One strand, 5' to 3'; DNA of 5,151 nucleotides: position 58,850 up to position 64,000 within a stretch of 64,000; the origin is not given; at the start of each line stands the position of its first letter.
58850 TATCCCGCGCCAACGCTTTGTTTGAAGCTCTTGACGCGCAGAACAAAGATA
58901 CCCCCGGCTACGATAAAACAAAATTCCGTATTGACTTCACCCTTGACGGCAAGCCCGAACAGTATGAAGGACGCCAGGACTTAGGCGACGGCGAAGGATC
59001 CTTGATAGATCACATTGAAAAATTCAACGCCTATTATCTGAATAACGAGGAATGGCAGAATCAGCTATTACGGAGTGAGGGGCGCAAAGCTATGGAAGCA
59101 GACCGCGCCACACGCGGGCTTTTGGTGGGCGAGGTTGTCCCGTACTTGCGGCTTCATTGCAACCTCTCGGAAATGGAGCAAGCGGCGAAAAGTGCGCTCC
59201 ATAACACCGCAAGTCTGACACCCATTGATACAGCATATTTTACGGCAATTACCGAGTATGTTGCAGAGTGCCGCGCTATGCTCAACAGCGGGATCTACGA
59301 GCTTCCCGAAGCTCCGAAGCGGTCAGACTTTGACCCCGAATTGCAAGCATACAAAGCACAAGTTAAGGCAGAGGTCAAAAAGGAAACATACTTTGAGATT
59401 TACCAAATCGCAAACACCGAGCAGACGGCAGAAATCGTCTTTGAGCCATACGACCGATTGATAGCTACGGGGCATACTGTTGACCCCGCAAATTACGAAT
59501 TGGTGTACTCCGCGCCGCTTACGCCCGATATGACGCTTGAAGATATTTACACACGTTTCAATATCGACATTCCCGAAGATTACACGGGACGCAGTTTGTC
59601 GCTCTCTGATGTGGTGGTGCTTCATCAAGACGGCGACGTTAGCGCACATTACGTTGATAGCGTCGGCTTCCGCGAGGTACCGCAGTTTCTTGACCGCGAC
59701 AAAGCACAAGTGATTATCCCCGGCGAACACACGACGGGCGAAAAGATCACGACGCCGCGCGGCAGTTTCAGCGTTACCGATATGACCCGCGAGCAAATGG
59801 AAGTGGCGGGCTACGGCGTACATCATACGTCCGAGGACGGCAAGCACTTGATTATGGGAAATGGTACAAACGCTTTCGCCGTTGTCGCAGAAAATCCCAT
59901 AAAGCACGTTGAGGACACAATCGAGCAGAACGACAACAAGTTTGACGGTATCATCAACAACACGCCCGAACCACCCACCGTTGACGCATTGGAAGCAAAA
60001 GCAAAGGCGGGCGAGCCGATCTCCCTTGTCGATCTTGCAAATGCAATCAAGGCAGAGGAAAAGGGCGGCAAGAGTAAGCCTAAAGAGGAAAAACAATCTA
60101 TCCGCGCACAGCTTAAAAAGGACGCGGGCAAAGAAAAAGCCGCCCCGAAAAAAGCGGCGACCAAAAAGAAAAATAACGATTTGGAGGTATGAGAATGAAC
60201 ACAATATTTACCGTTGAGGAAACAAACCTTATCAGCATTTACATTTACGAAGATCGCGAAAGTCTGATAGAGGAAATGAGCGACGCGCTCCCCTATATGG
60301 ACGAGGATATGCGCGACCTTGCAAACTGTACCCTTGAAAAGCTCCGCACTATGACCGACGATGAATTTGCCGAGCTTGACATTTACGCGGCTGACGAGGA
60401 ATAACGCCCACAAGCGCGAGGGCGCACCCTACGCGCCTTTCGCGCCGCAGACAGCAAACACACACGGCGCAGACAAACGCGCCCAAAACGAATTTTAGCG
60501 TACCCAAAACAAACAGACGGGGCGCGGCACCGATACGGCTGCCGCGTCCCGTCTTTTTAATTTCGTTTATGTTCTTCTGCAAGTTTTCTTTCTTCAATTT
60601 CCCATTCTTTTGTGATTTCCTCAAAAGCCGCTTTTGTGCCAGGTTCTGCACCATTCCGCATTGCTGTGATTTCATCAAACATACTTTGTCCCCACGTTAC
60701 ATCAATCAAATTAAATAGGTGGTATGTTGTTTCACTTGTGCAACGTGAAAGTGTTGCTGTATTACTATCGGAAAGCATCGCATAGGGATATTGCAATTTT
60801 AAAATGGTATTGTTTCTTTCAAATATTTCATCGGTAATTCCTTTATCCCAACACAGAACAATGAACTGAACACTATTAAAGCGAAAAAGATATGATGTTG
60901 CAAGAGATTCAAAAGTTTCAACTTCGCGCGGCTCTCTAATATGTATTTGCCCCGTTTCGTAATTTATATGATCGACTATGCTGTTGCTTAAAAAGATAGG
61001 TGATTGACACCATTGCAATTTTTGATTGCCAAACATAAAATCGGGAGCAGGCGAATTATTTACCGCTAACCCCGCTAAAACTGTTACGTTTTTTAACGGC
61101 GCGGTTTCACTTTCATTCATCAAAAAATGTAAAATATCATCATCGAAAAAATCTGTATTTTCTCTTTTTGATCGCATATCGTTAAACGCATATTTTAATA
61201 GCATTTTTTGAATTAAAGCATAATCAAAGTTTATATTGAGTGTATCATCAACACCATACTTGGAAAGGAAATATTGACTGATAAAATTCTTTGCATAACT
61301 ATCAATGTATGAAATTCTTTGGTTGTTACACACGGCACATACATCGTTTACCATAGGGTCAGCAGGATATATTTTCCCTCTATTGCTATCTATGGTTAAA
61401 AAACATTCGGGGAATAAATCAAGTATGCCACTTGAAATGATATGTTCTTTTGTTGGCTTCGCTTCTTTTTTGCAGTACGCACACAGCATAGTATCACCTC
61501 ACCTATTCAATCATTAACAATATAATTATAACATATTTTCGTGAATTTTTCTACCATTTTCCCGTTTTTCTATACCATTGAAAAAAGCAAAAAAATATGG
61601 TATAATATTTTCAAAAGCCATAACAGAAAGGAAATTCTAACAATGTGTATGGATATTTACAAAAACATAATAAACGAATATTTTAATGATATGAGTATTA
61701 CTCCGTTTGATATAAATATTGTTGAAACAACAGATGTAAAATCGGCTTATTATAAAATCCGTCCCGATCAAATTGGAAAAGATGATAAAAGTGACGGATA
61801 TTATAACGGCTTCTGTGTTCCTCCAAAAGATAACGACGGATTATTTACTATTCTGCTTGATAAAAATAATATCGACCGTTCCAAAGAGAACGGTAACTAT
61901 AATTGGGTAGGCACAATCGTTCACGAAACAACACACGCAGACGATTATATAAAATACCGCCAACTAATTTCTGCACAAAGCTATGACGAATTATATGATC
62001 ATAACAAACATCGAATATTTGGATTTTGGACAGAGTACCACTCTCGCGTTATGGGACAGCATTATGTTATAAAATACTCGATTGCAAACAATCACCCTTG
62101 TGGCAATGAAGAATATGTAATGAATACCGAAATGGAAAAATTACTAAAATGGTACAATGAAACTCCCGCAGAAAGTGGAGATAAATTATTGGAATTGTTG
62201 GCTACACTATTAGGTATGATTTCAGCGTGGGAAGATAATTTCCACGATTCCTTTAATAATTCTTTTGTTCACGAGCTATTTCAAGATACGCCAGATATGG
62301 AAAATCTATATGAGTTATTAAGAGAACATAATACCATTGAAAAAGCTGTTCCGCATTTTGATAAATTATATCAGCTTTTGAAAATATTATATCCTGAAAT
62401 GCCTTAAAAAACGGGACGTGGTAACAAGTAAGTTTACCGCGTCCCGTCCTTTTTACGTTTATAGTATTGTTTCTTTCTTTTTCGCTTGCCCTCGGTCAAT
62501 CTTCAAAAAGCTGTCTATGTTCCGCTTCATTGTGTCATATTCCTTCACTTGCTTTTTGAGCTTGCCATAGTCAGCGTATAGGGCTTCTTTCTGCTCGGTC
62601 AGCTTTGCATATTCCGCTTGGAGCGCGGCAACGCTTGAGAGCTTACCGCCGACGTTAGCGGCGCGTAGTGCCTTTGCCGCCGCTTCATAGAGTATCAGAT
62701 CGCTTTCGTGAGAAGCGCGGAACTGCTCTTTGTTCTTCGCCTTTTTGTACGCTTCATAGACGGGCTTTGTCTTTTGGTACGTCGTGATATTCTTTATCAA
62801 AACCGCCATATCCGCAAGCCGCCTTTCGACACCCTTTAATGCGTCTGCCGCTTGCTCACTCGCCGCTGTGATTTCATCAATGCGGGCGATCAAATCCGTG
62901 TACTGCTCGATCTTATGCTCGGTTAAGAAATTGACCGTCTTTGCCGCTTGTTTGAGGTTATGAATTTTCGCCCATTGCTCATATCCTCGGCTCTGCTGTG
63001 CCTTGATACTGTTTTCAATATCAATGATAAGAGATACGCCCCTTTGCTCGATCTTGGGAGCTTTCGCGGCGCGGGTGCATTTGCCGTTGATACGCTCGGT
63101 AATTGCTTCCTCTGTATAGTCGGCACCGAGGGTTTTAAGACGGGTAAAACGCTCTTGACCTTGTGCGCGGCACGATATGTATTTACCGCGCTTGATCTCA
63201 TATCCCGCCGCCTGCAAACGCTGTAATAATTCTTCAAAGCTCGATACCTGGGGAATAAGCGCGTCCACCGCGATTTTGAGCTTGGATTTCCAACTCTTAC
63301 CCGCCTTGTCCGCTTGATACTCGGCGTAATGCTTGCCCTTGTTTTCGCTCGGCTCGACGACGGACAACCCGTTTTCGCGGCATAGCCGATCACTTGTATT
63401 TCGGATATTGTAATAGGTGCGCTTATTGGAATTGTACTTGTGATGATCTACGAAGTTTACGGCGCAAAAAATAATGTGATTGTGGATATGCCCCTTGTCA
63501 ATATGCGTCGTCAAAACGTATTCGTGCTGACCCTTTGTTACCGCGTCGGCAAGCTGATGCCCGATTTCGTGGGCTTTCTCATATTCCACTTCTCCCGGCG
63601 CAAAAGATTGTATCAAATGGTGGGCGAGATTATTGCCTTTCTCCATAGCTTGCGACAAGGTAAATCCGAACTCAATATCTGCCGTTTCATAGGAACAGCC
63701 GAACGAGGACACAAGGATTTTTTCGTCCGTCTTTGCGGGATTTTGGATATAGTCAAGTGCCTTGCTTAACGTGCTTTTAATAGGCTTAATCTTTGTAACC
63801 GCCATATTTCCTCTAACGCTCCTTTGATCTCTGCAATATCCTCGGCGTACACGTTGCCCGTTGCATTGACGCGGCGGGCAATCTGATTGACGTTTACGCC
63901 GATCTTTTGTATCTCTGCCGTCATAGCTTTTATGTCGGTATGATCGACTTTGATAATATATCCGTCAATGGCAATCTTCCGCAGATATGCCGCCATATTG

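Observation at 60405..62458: AT-rich divergent two-gene cassette (HNH-like nuclease plus HExxH protein) bracketed by two copies of the same terminator hairpin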

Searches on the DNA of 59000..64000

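Call 90: search_rna_families(source=window, start=59000, end=64000, threshold=evalue, max_evalue=0.1)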
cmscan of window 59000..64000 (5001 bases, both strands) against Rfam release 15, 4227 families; matches with E-value up to 0.1: 1.
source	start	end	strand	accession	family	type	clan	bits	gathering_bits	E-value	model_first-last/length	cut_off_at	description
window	60506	60562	+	RF00692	MIR171_2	Gene; miRNA;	CL00099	25.3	65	0.022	1-111/111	no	MIR171_2 microRNA precursor family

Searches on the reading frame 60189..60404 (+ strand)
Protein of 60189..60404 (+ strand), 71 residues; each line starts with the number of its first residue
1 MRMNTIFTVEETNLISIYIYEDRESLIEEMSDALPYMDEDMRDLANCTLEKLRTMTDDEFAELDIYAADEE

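Call 8: search_protein_families(library=pfam, proteins=[window:60189-60404:+], max_evalue=1)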
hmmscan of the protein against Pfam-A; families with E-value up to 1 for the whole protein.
window:60189-60404:+ (71 aa): 1 family
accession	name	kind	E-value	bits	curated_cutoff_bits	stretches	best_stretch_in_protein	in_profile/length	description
PF14203.11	TTRAP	-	6.8e-25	87.5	27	1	7-67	1-62/62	Putative transposon-transfer assisting protein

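Call 10: search_protein_families(library=ncbifam, proteins=[window:60189-60404:+], max_evalue=1)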
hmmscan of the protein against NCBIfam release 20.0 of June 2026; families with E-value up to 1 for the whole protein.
window:60189-60404:+ (71 aa): 1 family
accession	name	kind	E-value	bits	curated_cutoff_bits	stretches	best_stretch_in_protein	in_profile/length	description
NF004403.0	PRK05758.2-4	equivalog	0.043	13.9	148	1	12-64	74-126/180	F0F1 ATP synthase subunit delta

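Call 93: find_encoding_contigs(protein=window:60189-60404:+, flank=4000, max_places=10)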
Protein window:60189-60404:+ (71 aa): no gene with exactly this product is on record in the collection.
